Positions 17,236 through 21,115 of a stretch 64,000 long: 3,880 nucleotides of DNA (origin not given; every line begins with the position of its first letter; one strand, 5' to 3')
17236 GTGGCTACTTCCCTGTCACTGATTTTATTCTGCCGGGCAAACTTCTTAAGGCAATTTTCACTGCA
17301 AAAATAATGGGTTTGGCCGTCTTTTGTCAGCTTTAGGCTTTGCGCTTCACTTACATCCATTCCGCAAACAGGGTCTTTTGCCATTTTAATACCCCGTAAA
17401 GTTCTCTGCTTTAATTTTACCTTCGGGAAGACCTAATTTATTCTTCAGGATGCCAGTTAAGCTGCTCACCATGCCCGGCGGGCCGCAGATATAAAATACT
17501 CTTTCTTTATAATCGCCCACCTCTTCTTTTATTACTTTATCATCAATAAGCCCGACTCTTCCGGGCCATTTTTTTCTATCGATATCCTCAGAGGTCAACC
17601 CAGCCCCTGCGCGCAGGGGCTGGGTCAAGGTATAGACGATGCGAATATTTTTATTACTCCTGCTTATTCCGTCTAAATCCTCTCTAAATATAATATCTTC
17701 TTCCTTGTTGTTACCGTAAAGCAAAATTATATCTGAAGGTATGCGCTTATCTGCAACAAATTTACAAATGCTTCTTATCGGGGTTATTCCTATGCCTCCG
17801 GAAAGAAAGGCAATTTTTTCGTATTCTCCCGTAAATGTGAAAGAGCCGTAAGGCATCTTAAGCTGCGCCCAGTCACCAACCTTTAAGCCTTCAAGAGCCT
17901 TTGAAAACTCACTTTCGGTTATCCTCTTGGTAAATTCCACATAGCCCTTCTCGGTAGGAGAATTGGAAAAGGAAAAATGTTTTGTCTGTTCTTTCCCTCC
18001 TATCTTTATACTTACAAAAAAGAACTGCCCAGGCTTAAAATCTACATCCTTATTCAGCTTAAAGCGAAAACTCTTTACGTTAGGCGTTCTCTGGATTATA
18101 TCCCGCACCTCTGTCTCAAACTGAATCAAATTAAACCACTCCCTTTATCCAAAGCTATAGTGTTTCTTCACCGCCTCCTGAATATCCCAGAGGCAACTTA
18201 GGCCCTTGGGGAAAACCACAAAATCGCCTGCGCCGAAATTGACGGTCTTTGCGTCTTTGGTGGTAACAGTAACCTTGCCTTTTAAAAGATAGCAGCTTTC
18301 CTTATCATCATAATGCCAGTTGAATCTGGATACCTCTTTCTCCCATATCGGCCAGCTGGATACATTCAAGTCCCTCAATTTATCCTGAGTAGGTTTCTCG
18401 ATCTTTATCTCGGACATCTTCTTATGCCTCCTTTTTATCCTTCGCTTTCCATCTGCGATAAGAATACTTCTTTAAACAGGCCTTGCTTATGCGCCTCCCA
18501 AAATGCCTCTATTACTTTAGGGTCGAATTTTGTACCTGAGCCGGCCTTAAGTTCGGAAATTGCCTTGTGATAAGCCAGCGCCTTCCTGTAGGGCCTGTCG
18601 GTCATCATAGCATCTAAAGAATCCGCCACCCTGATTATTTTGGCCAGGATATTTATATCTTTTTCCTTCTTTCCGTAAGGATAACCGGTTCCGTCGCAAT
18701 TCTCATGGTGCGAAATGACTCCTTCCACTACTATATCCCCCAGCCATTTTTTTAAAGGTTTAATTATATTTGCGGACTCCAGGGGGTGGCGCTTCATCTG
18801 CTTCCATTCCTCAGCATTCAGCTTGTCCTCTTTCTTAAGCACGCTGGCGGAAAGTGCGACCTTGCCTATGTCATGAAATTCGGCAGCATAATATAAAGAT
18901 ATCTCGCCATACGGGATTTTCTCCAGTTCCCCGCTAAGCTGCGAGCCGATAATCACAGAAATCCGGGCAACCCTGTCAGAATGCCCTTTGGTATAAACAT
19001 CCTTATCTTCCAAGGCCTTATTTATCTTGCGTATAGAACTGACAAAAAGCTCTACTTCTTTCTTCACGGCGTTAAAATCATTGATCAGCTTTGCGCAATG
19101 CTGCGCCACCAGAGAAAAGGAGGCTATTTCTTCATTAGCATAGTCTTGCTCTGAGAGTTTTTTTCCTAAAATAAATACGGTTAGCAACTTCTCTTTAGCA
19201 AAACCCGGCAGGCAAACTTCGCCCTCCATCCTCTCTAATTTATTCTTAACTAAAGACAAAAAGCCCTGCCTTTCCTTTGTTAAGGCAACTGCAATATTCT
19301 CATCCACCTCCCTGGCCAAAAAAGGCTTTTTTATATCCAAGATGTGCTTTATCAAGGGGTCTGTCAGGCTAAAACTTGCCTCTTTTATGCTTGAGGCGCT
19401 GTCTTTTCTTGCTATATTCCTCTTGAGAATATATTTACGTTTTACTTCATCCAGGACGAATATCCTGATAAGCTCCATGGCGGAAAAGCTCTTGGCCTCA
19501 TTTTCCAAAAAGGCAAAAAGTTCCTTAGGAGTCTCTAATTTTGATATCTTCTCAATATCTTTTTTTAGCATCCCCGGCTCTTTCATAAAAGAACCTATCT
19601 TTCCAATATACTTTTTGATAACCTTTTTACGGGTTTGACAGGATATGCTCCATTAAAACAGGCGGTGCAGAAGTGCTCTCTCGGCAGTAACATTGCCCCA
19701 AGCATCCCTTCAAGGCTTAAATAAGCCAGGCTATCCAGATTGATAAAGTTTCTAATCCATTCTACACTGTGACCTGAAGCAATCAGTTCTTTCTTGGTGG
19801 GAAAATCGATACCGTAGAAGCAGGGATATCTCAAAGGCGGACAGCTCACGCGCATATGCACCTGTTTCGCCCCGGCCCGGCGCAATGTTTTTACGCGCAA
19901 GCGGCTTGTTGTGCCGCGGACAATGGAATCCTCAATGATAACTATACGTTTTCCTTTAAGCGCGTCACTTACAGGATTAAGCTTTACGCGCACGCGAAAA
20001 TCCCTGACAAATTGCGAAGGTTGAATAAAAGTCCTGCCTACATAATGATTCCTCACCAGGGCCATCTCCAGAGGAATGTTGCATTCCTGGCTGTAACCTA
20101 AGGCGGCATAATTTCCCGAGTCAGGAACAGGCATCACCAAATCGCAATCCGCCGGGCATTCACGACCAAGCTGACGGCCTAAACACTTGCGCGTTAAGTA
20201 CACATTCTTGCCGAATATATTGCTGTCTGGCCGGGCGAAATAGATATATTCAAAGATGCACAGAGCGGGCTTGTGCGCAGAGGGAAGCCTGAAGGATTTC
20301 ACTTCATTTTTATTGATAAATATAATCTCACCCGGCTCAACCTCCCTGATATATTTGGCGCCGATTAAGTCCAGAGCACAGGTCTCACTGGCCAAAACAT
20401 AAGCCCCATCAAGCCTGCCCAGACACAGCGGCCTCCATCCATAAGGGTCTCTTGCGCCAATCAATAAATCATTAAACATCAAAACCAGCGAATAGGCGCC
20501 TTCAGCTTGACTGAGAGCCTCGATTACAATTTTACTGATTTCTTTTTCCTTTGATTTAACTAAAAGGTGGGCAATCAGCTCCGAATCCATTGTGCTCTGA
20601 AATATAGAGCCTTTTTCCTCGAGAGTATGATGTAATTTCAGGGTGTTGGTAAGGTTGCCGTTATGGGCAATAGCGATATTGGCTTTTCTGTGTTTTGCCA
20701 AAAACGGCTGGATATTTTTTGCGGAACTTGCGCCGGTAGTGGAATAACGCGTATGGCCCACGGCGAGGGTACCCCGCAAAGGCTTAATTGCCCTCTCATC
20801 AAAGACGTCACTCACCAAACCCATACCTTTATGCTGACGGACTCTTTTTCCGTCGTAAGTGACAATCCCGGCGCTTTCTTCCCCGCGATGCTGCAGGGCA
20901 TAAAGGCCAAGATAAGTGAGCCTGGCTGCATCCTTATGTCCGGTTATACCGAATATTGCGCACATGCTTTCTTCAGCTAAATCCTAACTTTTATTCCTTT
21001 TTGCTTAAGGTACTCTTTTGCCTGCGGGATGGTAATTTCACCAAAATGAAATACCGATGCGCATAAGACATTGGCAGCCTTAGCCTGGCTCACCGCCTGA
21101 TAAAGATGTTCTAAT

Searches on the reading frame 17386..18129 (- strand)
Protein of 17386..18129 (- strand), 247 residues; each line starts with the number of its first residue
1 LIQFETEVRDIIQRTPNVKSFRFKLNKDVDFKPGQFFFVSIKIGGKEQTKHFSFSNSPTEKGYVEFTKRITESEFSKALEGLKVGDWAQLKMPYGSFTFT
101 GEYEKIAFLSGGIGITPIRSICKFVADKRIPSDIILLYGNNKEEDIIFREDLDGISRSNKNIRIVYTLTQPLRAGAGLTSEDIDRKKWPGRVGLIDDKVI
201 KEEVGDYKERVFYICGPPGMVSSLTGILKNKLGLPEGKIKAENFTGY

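Call 16: search_protein_families(library=pfam, proteins=[window:17386-18129:-], max_evalue=0.0001)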
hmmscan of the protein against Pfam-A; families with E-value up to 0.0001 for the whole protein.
window:17386-18129:- (247 aa): 2 families
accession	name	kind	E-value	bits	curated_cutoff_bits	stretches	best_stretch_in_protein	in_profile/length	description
PF00175.26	NAD_binding_1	-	3.1e-18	66.9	22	1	108-222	1-105/109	Oxidoreductase NAD-binding domain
PF00970.30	FAD_binding_6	-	5e-13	49.7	21.1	1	9-98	5-98/99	Oxidoreductase FAD-binding domain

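Call 37: search_solved_structures(query=window:17386-18129:-, max_evalue=0.00001)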
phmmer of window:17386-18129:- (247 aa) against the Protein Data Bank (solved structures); distinct sequences matched with E-value up to 0.00001: 46.
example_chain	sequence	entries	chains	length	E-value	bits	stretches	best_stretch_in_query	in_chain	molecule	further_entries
2eix_A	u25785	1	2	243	1.1e-20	77.3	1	16-230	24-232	NADH-cytochrome b5 reductase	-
7rom_A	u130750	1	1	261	4.1e-19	72.2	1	16-225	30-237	NADH-cytochrome b5 reductase 1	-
1tvc_A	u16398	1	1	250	4.1e-17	65.6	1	26-244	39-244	METHANE MONOOXYGENASE COMPONENT C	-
3ozu_A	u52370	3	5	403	8.2e-14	54.8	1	29-244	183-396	Flavohemoprotein | Flavohemoglobin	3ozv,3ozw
1cqx_A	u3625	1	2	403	1.5e-13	53.9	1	29-244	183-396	FLAVOHEMOPROTEIN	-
4u9u_A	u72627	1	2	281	7.2e-12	48.5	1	72-246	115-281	Na(+)-translocating NADH-quinone reductase subunit F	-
8ad4_A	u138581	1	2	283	7.3e-12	48.4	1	72-246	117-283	Na(+)-translocating NADH-quinone reductase subunit F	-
4uaj_A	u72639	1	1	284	7.4e-12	48.4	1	72-246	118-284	Na(+)-translocating NADH-quinone reductase subunit F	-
7xk3_F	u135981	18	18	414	9.9e-12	48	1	72-247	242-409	Na(+)-translocating NADH-quinone reductase subunit F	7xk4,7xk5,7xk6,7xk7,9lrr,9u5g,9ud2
9nez_C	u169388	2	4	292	1.1e-11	47.9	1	20-230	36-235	Sulfhydrogenase 1 subunit gamma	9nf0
2r6h_A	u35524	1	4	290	1.3e-11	47.6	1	73-241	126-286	NADH:ubiquinone oxidoreductase, Na translocating, F subunit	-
5yly_A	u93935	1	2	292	1.3e-11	47.6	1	73-197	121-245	Nitrate reductase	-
8a1t_F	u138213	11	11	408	2e-11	47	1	72-246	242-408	Na(+)-translocating NADH-quinone reductase subunit F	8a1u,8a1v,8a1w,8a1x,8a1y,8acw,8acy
8ad3_A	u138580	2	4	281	2.9e-11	46.5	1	72-240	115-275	Na(+)-translocating NADH-quinone reductase subunit F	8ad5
7qty_A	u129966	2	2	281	4e-11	46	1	50-246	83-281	Na(+)-translocating NADH-quinone reductase subunit F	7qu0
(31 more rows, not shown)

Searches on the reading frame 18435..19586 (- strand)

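Call 16: search_protein_families(library=pfam, proteins=[window:18435-19586:-], max_evalue=0.0001)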
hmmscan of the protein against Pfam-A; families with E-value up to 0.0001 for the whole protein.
window:18435-19586:- (383 aa): 2 families
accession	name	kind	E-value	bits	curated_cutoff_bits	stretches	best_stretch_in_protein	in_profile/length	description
PF13487.12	HD_5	-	5.7e-30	104.7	27.2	1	189-358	4-170/170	HD domain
PF01966.28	HD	-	2.2e-16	60.6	22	1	201-327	3-116/116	HD domain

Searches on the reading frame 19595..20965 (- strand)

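Call 16: search_protein_families(library=pfam, proteins=[window:19595-20965:-], max_evalue=0.0001)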
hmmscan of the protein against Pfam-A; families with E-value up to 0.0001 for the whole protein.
window:19595-20965:- (456 aa): 3 families
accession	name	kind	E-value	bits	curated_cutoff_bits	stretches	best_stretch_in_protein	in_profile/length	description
PF13537.11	GATase_7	-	1e-17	64.7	25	1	71-198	1-121/123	Glutamine amidotransferase domain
PF13522.11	GATase_6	-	1.8e-17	64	27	1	64-194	9-130/130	Glutamine amidotransferase domain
PF13230.11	GATase_4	-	1.2e-06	28.1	23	1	33-110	37-115/272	Glutamine amidotransferases class-II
